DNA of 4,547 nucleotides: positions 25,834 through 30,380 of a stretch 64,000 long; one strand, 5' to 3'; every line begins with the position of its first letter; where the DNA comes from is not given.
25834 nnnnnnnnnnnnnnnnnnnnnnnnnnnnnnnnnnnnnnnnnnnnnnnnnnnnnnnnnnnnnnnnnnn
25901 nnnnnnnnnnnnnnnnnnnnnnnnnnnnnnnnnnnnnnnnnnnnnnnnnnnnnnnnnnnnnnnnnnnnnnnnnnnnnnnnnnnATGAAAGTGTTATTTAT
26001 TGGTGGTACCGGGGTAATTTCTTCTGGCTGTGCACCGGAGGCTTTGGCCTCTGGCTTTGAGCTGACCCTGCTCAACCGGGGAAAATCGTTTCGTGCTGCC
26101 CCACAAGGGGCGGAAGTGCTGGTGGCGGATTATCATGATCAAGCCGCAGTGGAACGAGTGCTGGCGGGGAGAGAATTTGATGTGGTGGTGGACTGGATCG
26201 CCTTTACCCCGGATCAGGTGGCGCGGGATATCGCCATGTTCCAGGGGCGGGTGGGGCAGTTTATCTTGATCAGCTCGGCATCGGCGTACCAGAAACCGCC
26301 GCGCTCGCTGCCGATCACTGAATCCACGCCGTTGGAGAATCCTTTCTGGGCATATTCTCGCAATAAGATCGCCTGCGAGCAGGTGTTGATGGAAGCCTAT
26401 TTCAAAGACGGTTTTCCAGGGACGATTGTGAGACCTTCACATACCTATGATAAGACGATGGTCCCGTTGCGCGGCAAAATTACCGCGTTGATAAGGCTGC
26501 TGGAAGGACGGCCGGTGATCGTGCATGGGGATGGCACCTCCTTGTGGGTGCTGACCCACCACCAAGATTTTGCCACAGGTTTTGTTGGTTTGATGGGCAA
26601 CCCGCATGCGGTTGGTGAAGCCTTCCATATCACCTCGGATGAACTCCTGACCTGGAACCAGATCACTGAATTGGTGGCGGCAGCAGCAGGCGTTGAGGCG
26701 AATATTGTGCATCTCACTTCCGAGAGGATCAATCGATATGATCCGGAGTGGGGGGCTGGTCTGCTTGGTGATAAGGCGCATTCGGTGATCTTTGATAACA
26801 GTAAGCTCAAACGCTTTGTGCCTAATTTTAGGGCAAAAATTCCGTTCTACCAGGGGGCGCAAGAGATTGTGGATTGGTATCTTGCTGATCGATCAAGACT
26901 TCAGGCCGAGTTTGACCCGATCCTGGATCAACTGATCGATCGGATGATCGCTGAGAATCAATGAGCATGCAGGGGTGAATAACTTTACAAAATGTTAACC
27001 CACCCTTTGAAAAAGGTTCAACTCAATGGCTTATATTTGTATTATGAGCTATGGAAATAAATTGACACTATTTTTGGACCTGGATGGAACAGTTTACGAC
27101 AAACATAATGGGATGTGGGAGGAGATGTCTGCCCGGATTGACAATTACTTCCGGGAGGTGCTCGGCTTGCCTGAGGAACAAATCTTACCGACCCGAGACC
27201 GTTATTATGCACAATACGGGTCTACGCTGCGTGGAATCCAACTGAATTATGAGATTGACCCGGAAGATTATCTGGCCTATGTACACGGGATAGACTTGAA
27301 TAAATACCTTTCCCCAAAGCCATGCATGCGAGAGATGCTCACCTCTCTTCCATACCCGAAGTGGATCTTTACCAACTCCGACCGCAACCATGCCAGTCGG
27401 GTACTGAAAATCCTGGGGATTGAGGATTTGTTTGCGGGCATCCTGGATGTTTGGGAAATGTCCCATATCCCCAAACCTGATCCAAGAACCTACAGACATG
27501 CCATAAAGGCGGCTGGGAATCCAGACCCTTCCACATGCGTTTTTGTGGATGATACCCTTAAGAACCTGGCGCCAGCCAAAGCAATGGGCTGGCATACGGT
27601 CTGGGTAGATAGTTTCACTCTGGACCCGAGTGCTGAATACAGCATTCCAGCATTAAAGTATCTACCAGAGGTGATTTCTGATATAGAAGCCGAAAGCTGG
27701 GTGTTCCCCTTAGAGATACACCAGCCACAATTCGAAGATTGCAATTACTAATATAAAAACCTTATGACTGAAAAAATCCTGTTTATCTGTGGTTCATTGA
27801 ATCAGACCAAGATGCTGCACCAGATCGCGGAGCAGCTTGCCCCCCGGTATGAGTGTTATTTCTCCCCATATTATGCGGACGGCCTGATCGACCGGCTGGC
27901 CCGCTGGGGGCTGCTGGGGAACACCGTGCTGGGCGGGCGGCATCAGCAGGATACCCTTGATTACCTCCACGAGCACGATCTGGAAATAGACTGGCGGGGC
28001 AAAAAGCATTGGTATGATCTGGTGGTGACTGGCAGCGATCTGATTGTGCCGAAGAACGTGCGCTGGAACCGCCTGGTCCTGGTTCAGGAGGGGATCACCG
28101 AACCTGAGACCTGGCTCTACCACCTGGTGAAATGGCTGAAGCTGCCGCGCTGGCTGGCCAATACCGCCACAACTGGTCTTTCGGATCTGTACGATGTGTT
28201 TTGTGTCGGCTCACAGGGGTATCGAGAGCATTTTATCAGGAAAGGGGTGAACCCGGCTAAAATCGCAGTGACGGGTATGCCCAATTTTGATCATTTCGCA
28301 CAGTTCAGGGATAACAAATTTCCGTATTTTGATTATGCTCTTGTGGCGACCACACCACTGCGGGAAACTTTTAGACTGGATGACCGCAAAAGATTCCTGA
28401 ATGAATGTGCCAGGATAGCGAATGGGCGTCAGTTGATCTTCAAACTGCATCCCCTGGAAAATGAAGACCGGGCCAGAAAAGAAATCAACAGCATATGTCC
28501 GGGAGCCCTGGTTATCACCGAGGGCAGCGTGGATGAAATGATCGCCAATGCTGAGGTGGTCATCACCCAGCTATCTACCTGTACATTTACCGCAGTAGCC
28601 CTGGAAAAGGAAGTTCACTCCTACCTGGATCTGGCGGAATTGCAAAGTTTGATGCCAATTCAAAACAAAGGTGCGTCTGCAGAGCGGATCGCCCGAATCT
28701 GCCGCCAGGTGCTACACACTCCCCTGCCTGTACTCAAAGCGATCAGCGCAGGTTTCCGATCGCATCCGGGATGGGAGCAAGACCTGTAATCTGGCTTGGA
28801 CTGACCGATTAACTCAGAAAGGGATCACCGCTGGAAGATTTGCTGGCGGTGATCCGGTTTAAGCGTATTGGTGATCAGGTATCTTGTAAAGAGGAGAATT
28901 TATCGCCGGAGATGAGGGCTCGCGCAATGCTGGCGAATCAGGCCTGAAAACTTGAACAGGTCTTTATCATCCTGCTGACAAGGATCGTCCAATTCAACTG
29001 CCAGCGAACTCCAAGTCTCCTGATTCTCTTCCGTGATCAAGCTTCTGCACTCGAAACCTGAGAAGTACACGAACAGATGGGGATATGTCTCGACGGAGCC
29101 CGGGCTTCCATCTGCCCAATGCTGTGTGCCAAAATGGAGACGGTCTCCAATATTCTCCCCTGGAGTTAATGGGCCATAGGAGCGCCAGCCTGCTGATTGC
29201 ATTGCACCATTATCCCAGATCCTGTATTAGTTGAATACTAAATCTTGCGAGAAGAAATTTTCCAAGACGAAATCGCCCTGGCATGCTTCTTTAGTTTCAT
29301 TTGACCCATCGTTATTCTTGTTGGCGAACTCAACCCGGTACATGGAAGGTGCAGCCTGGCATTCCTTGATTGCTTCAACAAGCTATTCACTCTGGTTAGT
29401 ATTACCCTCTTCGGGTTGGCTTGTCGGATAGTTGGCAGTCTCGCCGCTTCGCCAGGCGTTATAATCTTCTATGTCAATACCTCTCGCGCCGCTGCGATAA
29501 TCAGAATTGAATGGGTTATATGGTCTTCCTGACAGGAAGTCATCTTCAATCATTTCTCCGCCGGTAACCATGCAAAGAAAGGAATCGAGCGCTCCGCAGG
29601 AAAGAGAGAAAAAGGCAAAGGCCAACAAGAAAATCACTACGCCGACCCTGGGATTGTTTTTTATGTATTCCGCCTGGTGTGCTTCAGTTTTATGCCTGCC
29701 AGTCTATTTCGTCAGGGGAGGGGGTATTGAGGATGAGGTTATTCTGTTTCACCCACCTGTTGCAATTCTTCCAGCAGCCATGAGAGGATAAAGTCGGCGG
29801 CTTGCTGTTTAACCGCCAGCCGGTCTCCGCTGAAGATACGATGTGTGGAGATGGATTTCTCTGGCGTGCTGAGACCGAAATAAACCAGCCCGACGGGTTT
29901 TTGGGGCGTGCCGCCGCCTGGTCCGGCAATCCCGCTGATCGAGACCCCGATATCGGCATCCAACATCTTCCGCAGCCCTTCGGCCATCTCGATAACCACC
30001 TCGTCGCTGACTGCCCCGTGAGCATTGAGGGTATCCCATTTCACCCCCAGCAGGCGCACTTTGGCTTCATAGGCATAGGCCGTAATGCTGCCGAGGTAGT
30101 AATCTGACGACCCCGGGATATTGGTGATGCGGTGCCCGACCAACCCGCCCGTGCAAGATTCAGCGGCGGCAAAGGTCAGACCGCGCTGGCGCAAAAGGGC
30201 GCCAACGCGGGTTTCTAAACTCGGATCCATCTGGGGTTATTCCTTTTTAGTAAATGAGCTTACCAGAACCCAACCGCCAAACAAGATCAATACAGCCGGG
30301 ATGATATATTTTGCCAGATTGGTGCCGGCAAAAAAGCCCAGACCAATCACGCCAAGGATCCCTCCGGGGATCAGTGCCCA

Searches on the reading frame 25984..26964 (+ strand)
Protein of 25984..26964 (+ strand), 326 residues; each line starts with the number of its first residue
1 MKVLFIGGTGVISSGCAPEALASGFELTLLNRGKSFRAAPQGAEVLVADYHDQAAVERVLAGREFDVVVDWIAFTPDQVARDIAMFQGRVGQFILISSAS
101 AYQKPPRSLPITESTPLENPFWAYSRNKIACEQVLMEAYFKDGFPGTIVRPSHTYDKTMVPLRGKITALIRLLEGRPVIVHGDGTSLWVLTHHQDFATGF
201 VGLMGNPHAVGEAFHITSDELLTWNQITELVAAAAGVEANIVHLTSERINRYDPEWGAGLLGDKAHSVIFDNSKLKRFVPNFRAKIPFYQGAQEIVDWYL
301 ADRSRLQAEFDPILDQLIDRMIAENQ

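Call 34: search_protein_families(library=ncbifam, proteins=[window:25984-26964:+], max_evalue=0.00001)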
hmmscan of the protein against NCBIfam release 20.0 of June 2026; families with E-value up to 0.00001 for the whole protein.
window:25984-26964:+ (326 aa): 4 families
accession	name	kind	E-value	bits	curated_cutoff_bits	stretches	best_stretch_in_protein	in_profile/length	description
TIGR04180.1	EDH_00030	hypoth_equivalog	3.6e-10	39.4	475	1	90-249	113-269/297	NAD-dependent 4,6-dehydratase LegB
TIGR01179.1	galE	equivalog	8.8e-08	31.3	262.3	0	85-139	108-160/332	UDP-glucose 4-epimerase GalE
TIGR01181.1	dTDP_gluc_dehyt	equivalog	2e-07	30.4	365.1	1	94-304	121-316/321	dTDP-glucose 4,6-dehydratase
NF058621.1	DiazavRedAvaA7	equivalog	2.3e-06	27.5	400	0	1-72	1-72/304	3-diazoavenalumate denitrifying reductase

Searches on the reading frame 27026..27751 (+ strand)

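Call 34: search_protein_families(library=ncbifam, proteins=[window:27026-27751:+], max_evalue=0.00001)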
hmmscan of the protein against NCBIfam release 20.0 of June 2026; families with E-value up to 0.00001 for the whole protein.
window:27026-27751:+ (241 aa): 9 families
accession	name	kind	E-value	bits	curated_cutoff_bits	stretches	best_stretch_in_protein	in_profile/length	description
TIGR01993.1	Pyr-5-nucltdase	equivalog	3.3e-54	183.5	142.9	1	15-193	3-182/183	pyrimidine 5'-nucleotidase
TIGR01509.1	HAD-SF-IA-v3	subfamily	9.4e-19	68.1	29.4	1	92-194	61-154/154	HAD-IA family hydrolase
TIGR02253.1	CTE7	subfamily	3.4e-10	40.1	169.75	1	16-196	6-196/221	TIGR02253 family HAD-type hydrolase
TIGR02247.1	HAD-1A3-hyp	subfamily_domain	3.6e-10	39.9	125.4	1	145-196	147-197/211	epoxide hydrolase N-terminal domain-like phosphatase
TIGR01428.1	HAD_type_II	equivalog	2.2e-07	31.1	125.4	1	105-194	103-190/197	haloacid dehalogenase type II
TIGR02009.1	PGMB-YQAB-SF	subfamily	1.5e-06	28.5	153.35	0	117-193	111-185/186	beta-phosphoglucomutase family hydrolase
NF009695.0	PRK13222.1-2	equivalog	1.6e-06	27.8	225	0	104-193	105-192/226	phosphoglycolate phosphatase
TIGR01662.1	HAD-SF-IIIA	subfamily_domain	3.1e-06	27.3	44.6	0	114-195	46-139/141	HAD-IIIA family hydrolase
TIGR01449.2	PGP_bact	equivalog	7.4e-06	25.6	180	0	113-193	105-183/213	phosphoglycolate phosphatase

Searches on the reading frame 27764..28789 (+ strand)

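Call 34: search_protein_families(library=ncbifam, proteins=[window:27764-28789:+], max_evalue=0.00001)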
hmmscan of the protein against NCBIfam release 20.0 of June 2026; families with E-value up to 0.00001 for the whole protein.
window:27764-28789:+ (341 aa): 1 family
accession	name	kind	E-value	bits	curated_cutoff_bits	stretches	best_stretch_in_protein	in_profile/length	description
TIGR04396.2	surf_polysacc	subfamily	9.5e-11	41.5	125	1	211-301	213-302/427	surface carbohydrate biosynthesis protein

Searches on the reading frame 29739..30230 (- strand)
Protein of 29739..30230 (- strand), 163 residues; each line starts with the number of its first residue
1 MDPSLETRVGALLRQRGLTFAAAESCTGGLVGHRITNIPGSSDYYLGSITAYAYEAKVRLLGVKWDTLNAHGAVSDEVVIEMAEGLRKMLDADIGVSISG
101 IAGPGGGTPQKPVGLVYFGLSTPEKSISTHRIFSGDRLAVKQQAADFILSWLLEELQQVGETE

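Call 35: search_protein_families(library=ncbifam, proteins=[window:29739-30230:-], max_evalue=1e-8)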
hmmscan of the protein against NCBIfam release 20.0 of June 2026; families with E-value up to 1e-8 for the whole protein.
window:29739-30230:- (163 aa): 5 families
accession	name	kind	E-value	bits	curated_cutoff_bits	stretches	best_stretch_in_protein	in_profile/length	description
NF001813.0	PRK00549.1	equivalog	3e-49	168.1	379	1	4-158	258-413/414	competence/damage-inducible protein A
NF002975.0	PRK03661.1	equivalog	5.8e-48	162.6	212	1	5-156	9-161/164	nicotinamide-nucleotide amidase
TIGR00199.1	PncC_domain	subfamily_domain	7.8e-44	149.4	68.9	1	9-154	1-147/149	nicotinamide-nucleotide amidohydrolase family protein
TIGR00200.1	cinA_nterm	subfamily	5.6e-34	117.5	243.15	1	3-158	259-413/414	CinA family nicotinamide mononucleotide deamidase-related protein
NF002972.0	PRK03657.1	equivalog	1.3e-28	99.9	201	1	5-157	20-172/175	2-oxo-tetronate isomerase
